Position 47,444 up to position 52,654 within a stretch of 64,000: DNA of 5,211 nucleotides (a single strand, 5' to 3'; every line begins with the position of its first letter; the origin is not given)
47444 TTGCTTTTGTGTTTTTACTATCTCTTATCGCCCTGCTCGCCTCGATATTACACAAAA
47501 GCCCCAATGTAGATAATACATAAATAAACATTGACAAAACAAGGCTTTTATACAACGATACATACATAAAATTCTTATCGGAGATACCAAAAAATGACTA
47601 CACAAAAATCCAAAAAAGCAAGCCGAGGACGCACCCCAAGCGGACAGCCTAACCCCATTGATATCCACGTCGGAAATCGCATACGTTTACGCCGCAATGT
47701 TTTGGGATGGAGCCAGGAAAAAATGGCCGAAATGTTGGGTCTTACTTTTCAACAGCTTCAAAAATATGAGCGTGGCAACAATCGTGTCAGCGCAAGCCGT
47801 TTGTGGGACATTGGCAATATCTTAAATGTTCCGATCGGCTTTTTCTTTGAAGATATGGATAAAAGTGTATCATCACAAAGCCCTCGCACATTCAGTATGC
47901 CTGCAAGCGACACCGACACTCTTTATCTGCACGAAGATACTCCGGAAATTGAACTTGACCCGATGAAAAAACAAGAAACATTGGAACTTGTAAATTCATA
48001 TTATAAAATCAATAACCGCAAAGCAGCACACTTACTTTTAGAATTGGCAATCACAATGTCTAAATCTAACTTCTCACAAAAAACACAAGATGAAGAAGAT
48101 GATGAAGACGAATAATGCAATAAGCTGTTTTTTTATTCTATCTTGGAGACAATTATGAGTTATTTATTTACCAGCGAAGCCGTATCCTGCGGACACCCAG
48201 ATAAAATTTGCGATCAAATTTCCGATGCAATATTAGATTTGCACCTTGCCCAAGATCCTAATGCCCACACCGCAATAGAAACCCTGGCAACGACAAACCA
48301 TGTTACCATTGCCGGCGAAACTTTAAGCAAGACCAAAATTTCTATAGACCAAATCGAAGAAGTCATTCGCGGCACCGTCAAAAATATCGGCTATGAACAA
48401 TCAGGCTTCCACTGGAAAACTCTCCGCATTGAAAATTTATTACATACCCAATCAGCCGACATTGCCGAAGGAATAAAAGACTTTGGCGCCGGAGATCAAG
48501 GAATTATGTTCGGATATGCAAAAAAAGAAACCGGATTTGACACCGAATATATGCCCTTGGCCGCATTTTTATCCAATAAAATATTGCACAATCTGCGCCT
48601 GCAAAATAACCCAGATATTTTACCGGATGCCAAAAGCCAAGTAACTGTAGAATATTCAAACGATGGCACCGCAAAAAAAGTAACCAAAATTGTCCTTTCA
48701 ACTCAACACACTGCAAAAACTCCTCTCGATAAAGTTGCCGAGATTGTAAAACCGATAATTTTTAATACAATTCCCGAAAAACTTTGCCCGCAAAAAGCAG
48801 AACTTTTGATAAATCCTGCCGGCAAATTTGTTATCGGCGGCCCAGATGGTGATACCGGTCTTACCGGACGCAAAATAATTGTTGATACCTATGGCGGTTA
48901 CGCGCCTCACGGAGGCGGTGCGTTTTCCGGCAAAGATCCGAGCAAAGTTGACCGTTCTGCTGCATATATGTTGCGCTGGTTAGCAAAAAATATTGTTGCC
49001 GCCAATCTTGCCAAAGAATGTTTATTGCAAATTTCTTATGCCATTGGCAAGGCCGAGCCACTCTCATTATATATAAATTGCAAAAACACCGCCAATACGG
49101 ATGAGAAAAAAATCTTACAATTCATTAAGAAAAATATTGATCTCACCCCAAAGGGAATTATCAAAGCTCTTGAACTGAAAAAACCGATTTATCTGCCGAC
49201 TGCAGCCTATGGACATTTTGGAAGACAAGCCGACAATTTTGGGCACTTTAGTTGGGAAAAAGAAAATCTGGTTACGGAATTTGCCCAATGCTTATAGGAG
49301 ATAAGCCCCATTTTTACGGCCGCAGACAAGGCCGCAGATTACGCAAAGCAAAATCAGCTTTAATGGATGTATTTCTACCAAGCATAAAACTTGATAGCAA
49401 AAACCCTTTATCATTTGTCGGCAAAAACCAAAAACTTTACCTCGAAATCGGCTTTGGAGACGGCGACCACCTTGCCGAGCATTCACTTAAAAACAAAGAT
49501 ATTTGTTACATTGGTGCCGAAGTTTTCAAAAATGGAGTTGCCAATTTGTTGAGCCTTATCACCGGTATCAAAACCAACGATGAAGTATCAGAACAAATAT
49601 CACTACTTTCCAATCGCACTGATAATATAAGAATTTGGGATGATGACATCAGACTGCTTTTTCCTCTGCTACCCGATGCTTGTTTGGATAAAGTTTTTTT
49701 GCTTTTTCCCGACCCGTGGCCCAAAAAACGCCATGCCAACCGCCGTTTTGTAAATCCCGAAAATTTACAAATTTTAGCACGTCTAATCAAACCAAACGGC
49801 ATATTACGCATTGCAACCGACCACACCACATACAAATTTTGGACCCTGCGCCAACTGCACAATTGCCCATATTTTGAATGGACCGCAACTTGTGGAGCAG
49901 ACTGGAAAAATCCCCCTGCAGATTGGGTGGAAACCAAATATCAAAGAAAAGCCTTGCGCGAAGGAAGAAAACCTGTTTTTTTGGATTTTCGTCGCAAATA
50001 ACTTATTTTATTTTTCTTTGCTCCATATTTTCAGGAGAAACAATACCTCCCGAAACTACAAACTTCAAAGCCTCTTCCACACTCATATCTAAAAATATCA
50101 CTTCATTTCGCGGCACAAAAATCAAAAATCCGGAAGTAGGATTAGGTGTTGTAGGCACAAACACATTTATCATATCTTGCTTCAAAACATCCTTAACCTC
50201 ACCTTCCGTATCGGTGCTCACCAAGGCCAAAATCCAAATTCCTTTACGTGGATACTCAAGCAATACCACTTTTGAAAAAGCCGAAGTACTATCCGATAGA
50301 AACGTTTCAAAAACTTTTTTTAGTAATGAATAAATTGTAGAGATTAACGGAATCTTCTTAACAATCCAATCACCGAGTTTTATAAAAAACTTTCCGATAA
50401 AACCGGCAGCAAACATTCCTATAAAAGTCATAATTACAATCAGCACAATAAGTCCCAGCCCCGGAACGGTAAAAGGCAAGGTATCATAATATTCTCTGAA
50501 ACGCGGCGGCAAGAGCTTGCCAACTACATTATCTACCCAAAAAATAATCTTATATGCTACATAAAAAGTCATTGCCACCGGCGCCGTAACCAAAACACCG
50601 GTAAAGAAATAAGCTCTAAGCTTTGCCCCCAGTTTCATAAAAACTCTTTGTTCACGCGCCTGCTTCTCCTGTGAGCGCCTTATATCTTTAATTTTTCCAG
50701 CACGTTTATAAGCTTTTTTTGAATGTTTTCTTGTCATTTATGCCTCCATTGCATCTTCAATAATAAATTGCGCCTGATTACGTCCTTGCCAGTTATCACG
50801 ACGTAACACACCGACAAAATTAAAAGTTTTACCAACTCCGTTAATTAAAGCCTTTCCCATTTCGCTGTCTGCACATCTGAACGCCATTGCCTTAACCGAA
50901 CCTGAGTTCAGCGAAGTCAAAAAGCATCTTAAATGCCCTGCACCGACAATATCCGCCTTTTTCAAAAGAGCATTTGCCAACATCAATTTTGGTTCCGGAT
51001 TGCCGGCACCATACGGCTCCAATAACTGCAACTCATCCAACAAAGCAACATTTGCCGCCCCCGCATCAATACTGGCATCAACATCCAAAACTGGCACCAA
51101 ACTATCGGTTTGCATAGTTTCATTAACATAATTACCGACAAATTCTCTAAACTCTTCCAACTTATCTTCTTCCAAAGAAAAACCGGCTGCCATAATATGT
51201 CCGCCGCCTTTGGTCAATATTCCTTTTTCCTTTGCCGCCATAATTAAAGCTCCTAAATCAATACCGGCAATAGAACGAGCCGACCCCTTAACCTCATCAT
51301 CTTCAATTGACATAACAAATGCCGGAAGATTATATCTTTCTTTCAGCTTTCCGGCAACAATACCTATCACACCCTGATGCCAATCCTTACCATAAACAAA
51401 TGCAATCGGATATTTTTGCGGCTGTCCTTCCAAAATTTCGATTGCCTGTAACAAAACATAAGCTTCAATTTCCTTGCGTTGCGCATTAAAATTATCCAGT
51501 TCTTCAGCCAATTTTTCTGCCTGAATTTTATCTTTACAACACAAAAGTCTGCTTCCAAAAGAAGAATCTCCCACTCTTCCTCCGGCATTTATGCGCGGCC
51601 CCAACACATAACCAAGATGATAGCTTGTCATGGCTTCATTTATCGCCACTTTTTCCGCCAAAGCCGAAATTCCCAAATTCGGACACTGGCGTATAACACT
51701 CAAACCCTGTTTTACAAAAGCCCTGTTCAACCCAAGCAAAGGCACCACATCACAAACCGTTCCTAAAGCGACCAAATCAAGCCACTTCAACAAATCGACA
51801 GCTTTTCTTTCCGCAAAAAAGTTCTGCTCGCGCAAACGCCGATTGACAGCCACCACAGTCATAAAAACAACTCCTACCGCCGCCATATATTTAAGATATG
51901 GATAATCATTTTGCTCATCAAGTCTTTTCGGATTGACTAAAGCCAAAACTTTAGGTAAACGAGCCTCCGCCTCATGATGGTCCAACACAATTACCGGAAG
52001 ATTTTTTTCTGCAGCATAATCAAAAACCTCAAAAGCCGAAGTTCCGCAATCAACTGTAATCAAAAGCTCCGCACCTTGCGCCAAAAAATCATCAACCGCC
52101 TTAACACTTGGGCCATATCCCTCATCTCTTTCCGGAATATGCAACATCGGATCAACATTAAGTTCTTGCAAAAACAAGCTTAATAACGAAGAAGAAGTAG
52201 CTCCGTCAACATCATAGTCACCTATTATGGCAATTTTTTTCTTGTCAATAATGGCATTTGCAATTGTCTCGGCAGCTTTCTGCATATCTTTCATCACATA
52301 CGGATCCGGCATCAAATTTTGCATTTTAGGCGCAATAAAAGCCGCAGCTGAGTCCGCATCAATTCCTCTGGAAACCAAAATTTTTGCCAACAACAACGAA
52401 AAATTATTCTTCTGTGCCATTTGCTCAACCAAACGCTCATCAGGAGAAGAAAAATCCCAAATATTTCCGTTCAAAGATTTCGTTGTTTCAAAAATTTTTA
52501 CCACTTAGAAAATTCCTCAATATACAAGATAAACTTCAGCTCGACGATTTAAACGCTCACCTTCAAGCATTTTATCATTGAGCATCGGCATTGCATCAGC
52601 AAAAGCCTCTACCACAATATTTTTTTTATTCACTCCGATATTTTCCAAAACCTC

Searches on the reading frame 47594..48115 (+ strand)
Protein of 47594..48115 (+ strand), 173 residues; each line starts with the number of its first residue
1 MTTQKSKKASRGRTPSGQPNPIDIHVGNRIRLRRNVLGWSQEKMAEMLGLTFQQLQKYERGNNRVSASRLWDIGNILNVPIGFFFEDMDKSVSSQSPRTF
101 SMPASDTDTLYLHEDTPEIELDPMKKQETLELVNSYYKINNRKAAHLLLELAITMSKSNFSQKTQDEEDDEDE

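Call 79: search_protein_families(library=pfam, proteins=[window:47594-48115:+], max_evalue=0.00001)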
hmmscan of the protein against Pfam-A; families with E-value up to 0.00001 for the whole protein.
window:47594-48115:+ (173 aa): 3 families
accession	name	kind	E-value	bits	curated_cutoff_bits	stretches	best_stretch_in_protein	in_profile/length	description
PF01381.28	HTH_3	-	9.8e-12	45.2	23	1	30-83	1-54/55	Helix-turn-helix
PF13560.12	HTH_31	-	3.4e-06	27.7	27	1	26-79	2-56/64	Helix-turn-helix domain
PF12844.13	HTH_19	-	4.7e-06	26.9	30.2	1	27-80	1-54/64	Helix-turn-helix domain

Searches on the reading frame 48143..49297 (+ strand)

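Call 79: search_protein_families(library=pfam, proteins=[window:48143-49297:+], max_evalue=0.00001)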
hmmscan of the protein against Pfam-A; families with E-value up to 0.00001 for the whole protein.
window:48143-49297:+ (384 aa): 3 families
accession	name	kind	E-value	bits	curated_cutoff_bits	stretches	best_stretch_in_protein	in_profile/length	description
PF02773.21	S-AdoMet_synt_C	-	9.9e-65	217.1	25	1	231-373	1-138/138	S-adenosylmethionine synthetase, C-terminal domain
PF00438.25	S-AdoMet_synt_N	-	7.3e-35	119.9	33.1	1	7-105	2-99/99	S-adenosylmethionine synthetase, N-terminal domain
PF02772.21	S-AdoMet_synt_M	-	1.1e-28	100.2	29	1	114-229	2-120/120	S-adenosylmethionine synthetase, central domain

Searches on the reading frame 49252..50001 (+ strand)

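Call 79: search_protein_families(library=pfam, proteins=[window:49252-50001:+], max_evalue=0.00001)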
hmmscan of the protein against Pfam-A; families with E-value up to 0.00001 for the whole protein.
window:49252-50001:+ (249 aa): 1 family
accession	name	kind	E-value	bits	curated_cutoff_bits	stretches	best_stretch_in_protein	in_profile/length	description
PF02390.23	Methyltransf_4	-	8.5e-35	120.2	24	1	60-240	2-169/173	Putative methyltransferase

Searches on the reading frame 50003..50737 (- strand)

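Call 79: search_protein_families(library=pfam, proteins=[window:50003-50737:-], max_evalue=0.00001)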
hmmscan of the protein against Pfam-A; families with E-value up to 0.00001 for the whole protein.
window:50003-50737:- (244 aa): 1 family
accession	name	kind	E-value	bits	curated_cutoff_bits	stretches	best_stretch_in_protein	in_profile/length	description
PF04367.18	DUF502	-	1e-33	115.9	23.8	1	97-202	1-107/107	Protein of unknown function (DUF502)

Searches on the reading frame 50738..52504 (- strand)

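Call 79: search_protein_families(library=pfam, proteins=[window:50738-52504:-], max_evalue=0.00001)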
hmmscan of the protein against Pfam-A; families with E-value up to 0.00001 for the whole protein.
window:50738-52504:- (588 aa): 3 families
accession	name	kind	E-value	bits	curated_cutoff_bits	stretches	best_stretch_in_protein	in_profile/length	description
PF02272.25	DHHA1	-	4.9e-21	75.5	25.9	1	367-461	4-101/102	DHHA1 domain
PF17768.7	RecJ_OB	-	5.5e-20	71.9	27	1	475-584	1-107/107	RecJ OB domain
PF01368.27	DHH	-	7.9e-20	71.8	28.1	1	90-249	1-125/125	DHH family, N-terminal domain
